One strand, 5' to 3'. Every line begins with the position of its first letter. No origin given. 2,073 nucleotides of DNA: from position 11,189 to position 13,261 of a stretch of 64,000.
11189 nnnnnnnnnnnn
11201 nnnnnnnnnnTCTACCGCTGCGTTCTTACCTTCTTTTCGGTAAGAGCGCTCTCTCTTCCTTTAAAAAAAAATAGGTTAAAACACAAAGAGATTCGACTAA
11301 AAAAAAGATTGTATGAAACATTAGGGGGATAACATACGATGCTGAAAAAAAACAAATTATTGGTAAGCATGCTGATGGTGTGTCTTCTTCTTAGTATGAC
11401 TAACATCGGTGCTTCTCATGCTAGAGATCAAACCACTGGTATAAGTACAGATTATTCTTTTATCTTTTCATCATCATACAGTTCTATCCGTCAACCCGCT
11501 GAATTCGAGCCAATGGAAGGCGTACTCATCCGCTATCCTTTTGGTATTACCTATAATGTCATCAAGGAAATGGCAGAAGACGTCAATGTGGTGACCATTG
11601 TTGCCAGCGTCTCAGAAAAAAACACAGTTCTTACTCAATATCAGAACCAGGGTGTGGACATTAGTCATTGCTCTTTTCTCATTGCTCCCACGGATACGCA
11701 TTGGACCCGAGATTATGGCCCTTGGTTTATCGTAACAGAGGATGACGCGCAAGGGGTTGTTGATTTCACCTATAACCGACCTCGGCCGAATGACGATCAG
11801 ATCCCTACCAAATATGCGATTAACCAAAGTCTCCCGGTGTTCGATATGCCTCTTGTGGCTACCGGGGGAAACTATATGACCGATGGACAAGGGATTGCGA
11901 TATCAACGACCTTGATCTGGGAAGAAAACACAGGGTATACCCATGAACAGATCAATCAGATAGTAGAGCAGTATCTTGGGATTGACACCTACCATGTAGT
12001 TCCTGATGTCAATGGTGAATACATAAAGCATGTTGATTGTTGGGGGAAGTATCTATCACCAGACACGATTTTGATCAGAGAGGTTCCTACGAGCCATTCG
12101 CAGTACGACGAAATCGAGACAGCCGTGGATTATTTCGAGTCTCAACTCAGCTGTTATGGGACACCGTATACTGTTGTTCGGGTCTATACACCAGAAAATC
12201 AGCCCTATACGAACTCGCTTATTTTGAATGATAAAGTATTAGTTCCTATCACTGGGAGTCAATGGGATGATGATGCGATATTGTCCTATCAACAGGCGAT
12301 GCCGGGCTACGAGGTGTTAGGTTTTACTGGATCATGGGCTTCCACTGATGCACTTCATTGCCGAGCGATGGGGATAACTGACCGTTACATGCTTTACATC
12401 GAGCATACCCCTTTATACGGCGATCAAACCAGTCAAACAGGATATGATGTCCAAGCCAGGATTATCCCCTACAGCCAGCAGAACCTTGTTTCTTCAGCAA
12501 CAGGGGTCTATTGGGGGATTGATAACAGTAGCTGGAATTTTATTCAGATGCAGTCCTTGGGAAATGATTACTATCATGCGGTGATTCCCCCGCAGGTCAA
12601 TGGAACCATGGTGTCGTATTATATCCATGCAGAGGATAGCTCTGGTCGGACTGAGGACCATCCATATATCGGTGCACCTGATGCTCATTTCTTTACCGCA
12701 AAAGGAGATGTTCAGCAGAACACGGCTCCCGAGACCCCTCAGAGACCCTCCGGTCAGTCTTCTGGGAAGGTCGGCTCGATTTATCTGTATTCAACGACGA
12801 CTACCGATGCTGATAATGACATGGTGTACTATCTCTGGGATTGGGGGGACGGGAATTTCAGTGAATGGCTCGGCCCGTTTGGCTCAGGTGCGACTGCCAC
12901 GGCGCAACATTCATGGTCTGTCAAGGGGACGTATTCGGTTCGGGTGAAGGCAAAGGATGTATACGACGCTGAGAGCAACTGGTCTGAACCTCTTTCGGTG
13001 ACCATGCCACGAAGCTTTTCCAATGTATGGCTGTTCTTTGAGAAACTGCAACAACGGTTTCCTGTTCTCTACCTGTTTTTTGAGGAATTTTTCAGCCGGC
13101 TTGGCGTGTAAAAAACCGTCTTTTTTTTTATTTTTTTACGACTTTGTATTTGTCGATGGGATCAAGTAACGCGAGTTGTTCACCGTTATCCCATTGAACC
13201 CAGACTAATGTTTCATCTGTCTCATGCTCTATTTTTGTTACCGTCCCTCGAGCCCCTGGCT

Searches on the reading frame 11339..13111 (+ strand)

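Call 46: search_protein_families(library=pfam, proteins=[window:11339-13111:+], max_evalue=0.00001)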
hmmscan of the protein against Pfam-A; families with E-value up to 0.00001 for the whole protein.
window:11339-13111:+ (590 aa): 2 families
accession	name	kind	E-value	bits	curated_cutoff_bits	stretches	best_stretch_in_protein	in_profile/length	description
PF04371.20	PAD_porph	-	2.8e-33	115.9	25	1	51-331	1-303/321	Porphyromonas-type peptidyl-arginine deiminase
PF18911.6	PKD_4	-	9.3e-07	29.3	27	1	484-553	23-82/85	PKD domain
